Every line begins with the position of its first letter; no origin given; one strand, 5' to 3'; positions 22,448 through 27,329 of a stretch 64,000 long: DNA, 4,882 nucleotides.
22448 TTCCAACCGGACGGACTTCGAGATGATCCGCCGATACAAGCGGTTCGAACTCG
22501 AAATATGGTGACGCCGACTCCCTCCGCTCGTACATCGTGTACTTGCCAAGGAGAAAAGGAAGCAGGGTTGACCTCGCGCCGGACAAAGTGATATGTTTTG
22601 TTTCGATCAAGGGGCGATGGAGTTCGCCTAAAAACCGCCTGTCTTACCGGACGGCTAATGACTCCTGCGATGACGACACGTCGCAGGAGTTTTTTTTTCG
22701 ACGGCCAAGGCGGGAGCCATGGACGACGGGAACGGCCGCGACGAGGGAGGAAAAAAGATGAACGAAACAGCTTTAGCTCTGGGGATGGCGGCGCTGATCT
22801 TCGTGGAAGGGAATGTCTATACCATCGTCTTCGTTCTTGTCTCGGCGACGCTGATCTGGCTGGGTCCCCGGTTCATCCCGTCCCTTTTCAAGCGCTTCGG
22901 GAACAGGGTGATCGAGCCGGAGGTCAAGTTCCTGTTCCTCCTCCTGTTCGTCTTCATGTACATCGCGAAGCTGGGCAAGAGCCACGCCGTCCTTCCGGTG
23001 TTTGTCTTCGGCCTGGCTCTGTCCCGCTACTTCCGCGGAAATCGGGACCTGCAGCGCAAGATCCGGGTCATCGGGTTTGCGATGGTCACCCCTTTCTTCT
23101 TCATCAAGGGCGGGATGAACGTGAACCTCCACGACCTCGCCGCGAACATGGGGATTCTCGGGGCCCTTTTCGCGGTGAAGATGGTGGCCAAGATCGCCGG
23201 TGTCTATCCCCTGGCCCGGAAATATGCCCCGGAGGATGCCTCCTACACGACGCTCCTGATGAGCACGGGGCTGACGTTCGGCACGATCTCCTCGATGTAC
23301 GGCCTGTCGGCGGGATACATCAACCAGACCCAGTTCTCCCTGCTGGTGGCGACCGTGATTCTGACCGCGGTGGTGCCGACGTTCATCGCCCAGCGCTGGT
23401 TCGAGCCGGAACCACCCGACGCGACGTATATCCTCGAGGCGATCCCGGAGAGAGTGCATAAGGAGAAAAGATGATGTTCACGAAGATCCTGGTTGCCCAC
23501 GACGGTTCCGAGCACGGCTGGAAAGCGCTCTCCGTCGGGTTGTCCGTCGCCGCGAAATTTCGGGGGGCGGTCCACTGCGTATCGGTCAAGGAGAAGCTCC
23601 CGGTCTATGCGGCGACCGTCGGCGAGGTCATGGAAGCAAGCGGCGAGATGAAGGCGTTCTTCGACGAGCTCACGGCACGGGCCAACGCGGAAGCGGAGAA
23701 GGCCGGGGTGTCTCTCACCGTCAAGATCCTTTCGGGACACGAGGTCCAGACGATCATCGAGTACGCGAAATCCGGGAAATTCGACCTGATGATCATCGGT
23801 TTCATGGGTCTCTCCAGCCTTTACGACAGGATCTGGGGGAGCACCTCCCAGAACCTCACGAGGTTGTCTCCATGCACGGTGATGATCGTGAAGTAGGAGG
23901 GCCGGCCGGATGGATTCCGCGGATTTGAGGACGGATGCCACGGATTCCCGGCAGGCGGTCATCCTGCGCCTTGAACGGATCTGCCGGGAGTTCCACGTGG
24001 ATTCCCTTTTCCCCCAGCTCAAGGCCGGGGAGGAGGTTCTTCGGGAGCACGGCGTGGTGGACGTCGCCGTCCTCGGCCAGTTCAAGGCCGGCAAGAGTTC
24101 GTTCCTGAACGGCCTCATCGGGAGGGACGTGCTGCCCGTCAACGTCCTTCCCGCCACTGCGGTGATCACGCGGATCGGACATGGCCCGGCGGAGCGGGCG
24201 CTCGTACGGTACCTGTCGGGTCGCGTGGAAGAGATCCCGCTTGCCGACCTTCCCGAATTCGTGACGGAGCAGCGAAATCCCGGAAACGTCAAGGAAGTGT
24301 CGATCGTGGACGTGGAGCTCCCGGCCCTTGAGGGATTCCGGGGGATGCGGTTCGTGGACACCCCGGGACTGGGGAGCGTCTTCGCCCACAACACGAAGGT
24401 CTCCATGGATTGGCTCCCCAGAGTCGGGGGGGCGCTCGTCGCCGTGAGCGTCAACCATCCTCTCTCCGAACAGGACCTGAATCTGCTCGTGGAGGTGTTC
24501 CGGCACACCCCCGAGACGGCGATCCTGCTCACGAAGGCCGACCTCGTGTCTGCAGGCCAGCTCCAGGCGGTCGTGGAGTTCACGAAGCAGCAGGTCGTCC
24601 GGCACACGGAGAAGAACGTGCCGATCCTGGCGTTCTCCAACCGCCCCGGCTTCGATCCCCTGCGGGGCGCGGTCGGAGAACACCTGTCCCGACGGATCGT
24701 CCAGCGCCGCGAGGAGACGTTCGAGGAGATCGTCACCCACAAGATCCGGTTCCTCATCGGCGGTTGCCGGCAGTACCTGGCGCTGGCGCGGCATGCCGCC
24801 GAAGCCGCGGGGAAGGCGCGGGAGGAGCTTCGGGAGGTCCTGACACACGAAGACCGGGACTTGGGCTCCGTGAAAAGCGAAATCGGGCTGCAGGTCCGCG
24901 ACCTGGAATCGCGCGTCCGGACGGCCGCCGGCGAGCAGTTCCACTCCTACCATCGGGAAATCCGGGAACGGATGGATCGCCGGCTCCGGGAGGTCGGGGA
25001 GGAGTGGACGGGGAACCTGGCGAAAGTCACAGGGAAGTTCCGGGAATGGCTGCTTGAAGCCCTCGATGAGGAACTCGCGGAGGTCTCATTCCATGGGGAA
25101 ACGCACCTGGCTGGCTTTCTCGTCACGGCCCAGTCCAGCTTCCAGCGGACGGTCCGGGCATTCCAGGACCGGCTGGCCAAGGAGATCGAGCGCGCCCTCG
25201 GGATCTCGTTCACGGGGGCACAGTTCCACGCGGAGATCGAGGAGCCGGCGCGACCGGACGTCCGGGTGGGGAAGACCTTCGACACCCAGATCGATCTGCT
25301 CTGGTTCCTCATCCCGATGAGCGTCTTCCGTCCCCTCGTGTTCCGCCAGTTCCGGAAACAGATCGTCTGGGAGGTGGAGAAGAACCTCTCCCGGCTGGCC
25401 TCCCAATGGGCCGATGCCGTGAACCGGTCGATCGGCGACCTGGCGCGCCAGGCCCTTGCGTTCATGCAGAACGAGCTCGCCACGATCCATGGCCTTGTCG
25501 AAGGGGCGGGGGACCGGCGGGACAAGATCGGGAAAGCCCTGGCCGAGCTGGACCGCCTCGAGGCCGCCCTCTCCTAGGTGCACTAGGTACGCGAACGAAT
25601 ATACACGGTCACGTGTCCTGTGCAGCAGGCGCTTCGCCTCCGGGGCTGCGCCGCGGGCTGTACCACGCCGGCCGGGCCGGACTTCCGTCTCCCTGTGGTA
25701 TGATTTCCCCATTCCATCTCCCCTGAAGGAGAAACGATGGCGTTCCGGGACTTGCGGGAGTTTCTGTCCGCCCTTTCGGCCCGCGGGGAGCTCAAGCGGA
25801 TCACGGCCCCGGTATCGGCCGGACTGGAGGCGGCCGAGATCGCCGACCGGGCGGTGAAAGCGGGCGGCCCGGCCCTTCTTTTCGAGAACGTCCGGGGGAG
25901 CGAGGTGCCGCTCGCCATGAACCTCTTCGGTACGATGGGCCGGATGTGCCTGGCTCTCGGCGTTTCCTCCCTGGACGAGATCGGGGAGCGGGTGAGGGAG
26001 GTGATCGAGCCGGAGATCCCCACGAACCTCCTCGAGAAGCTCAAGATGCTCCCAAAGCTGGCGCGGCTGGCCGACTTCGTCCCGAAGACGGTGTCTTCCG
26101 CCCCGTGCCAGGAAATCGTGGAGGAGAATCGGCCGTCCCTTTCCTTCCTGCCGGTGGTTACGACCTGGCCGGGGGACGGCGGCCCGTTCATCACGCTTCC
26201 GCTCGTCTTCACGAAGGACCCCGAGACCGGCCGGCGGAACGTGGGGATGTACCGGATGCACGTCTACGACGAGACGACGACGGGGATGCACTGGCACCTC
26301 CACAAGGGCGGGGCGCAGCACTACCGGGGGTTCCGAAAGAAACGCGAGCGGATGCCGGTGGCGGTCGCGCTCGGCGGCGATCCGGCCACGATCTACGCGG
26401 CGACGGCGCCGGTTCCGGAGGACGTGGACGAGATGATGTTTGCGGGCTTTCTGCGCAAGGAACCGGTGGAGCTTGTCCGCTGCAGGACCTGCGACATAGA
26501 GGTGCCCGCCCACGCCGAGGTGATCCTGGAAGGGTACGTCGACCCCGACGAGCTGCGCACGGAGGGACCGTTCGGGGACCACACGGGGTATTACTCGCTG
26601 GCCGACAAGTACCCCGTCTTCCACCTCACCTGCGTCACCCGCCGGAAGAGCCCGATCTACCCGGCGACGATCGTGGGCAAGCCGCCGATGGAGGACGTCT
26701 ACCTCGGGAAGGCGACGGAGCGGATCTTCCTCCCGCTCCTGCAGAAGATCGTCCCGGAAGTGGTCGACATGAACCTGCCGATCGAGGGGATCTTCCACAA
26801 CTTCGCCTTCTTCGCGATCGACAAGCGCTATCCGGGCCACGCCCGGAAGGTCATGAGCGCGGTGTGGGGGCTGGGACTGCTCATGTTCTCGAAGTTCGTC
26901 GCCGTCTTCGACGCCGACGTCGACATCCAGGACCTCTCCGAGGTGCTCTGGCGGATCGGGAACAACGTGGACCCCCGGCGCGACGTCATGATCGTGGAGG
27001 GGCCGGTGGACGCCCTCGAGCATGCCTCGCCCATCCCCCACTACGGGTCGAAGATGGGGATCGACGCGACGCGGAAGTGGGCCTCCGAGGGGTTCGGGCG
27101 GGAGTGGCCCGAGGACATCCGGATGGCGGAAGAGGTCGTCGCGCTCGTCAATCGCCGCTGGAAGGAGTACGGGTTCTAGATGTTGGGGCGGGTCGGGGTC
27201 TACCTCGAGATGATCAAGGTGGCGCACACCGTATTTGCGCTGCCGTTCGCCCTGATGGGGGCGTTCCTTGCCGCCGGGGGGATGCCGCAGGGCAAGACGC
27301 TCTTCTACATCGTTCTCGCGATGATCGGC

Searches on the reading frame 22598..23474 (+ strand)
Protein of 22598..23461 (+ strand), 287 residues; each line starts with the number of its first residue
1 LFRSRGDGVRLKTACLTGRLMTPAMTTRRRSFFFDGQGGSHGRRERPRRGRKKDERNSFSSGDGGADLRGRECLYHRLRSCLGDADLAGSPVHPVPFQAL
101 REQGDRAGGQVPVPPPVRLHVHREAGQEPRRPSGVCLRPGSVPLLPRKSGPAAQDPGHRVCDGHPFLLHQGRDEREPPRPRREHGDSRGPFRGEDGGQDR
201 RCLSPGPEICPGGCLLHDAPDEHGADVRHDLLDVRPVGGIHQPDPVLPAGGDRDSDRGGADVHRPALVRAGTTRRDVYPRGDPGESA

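Call 73: search_protein_families(library=pfam, proteins=[window:22719-23474:+], max_evalue=0.00001)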
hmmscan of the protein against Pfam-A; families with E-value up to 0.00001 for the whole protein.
window:22719-23474:+ (251 aa): 1 family
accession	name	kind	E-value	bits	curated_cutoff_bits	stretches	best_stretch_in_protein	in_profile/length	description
PF00999.27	Na_H_Exchanger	-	5e-19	68.8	26.2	1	35-224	176-369/375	Sodium/hydrogen exchanger, transmembrane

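Call 74: search_protein_families(library=pfam, proteins=[window:22598-23461:+], max_evalue=0.00001)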
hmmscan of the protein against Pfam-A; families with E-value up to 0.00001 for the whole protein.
window:22598-23461:+ (287 aa): 0 families

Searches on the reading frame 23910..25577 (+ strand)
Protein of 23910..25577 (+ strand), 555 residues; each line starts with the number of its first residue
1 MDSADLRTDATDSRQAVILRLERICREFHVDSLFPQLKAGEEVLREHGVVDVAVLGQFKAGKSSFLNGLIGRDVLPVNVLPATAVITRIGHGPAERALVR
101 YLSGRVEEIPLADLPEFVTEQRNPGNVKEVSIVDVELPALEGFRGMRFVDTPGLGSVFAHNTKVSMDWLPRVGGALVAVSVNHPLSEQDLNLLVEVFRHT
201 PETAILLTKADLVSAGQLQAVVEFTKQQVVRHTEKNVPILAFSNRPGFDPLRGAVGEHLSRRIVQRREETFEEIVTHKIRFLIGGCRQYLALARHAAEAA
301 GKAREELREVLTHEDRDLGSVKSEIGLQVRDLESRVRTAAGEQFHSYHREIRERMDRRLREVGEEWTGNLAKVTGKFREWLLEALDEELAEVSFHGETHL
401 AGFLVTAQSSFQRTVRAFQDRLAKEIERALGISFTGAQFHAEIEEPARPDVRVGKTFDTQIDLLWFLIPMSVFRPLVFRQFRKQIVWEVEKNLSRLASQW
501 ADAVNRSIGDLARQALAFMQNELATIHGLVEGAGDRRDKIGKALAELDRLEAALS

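Call 74: search_protein_families(library=pfam, proteins=[window:23910-25577:+], max_evalue=0.00001)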
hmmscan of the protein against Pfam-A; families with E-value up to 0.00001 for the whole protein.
window:23910-25577:+ (555 aa): 1 family
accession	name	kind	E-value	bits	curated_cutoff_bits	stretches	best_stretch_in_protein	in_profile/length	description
PF00350.29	Dynamin_N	-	6.3e-19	69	27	1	52-208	1-166/168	Dynamin family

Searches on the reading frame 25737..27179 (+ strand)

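Call 74: search_protein_families(library=pfam, proteins=[window:25737-27179:+], max_evalue=0.00001)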
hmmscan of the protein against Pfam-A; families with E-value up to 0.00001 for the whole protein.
window:25737-27179:+ (480 aa): 3 families
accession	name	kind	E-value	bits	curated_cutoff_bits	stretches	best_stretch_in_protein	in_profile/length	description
PF01977.22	UbiD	-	2.6e-89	298.3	23.3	1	118-316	2-206/206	3-octaprenyl-4-hydroxybenzoate carboxy-lyase Rift-related domain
PF20696.2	UbiD_C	-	2.3e-45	154.1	24.2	1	322-444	2-127/127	3-octaprenyl-4-hydroxybenzoate carboxy-lyase C-terminal domain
PF20695.2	UbiD_N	-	9.7e-26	90.1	24.3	1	10-85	1-77/78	3-octaprenyl-4-hydroxybenzoate carboxy-lyase N-terminal domain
